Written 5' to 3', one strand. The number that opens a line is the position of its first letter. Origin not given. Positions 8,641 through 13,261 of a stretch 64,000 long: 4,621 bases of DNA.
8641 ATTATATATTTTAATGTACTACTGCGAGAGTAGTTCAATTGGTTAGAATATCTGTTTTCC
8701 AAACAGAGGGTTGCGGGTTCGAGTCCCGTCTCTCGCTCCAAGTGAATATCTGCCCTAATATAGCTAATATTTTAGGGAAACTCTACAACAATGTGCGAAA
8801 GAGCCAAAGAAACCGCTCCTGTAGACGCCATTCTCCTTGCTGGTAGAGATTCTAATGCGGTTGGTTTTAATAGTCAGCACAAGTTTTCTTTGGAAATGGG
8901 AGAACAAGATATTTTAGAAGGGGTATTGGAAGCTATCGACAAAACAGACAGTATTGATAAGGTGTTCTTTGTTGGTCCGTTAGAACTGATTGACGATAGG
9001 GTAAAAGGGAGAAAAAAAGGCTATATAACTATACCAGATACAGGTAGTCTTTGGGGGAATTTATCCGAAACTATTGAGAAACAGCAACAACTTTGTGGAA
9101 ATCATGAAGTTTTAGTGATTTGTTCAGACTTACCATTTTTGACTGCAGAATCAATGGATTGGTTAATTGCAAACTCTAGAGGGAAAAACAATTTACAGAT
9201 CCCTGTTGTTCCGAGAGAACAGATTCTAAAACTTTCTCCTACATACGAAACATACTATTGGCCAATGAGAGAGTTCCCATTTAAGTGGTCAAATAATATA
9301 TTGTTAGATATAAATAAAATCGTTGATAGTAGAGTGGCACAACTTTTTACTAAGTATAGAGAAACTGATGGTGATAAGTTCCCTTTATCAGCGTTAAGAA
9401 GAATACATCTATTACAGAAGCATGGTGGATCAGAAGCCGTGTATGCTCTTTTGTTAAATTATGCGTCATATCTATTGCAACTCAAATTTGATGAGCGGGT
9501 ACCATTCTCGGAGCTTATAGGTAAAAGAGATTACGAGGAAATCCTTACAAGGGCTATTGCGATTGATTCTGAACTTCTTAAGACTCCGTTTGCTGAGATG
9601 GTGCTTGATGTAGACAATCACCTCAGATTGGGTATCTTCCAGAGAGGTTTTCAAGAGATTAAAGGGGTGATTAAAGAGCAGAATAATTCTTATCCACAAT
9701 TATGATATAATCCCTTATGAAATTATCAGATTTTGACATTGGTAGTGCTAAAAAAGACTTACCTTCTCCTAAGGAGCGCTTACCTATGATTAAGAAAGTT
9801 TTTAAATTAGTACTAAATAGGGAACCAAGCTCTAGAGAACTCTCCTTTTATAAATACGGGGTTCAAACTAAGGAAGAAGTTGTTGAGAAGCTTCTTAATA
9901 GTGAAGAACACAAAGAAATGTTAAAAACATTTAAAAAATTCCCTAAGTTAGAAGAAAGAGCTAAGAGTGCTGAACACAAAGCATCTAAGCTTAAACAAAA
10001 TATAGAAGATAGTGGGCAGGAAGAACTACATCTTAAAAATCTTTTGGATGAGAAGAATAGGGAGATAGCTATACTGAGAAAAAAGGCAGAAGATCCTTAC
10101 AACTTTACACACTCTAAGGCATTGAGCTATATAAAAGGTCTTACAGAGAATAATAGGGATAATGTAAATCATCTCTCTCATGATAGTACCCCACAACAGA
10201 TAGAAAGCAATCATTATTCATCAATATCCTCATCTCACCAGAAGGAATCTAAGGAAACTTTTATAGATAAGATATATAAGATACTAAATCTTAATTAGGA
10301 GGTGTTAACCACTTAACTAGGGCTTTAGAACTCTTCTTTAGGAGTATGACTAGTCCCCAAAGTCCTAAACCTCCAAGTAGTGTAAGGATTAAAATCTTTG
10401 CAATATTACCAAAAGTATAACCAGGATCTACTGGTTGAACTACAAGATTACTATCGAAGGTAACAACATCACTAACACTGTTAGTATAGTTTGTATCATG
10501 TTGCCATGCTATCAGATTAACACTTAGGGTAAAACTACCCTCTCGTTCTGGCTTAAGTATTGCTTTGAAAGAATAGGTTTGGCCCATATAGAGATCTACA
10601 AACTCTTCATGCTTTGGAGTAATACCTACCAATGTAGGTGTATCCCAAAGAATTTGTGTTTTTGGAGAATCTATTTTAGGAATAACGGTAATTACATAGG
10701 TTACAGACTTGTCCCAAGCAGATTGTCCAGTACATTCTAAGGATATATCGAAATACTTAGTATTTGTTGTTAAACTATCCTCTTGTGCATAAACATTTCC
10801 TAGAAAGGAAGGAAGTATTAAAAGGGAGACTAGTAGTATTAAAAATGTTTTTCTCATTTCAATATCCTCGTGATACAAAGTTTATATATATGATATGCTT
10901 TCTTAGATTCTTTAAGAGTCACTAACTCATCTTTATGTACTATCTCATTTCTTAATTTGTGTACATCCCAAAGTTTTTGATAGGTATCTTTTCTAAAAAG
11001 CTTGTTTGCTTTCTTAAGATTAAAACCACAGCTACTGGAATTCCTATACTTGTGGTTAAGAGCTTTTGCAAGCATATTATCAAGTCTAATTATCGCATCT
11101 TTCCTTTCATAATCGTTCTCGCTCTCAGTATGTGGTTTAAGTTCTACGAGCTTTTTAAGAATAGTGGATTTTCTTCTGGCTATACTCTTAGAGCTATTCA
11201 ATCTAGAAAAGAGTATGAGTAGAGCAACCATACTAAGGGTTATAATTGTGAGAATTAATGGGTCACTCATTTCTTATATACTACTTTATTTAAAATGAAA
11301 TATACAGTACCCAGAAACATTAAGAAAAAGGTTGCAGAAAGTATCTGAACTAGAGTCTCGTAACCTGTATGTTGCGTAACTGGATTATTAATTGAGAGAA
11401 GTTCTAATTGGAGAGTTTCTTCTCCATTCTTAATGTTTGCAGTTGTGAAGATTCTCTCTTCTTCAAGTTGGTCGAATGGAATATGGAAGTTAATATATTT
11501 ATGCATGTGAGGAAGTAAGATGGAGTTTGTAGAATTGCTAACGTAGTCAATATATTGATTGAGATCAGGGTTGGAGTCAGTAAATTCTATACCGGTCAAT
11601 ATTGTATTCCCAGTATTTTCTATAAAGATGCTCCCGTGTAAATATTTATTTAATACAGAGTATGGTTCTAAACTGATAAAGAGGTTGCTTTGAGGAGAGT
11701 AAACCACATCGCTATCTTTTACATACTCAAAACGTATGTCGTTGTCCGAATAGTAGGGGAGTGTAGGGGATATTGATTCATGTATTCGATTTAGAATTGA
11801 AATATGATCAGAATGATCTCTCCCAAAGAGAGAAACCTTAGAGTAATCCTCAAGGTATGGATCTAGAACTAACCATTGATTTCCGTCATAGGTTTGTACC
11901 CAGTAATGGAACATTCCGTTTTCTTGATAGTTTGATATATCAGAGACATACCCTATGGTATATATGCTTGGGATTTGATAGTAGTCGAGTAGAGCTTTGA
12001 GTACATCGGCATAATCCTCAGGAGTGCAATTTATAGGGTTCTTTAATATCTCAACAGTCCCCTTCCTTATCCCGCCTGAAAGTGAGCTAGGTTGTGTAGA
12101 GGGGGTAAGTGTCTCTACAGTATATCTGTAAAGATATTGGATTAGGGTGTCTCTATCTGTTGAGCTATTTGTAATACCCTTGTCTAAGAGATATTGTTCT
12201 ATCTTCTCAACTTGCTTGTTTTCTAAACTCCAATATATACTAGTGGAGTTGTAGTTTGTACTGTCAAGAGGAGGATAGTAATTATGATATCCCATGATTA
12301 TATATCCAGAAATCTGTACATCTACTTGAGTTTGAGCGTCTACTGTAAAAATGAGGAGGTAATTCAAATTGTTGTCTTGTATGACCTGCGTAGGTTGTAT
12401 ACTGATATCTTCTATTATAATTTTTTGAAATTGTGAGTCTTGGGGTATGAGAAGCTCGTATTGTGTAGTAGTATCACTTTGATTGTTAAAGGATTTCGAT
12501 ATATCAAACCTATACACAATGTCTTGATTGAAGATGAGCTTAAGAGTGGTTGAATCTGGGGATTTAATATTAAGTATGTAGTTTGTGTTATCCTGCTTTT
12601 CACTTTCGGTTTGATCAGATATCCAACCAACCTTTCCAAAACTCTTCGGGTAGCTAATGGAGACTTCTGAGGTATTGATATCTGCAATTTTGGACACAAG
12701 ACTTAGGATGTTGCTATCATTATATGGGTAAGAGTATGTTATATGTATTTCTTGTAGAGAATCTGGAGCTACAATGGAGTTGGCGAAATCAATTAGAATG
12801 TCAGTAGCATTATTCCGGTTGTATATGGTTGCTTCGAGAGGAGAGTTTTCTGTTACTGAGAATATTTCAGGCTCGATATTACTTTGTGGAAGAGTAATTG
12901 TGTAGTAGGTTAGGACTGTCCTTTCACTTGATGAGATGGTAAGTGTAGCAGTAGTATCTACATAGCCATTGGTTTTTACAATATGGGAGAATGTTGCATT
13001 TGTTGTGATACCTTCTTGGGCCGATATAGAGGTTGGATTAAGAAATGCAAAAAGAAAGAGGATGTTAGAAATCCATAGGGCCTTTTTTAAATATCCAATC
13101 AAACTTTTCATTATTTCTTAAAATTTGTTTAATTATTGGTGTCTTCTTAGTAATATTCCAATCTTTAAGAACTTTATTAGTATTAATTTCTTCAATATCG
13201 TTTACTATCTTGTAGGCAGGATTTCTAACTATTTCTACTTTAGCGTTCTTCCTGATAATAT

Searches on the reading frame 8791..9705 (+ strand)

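Call 65: search_protein_families(library=pfam, proteins=[window:8791-9705:+], max_evalue=0.0001)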
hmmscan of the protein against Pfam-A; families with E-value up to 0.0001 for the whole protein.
window:8791-9705:+ (304 aa): 1 family
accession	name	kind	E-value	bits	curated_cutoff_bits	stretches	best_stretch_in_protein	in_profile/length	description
PF12804.13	NTP_transf_3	-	3.1e-06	27.9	27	1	13-136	1-119/160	MobA-like NTP transferase domain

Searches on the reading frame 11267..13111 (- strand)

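Call 66: search_protein_families(library=pfam, proteins=[window:11267-13111:-], max_evalue=0.0001)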
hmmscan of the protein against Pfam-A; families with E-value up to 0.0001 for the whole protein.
window:11267-13111:- (614 aa): 1 family
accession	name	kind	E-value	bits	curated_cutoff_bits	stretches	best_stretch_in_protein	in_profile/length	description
PF01841.26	Transglut_core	-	2.3e-05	25.1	23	1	311-418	5-108/108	Transglutaminase-like superfamily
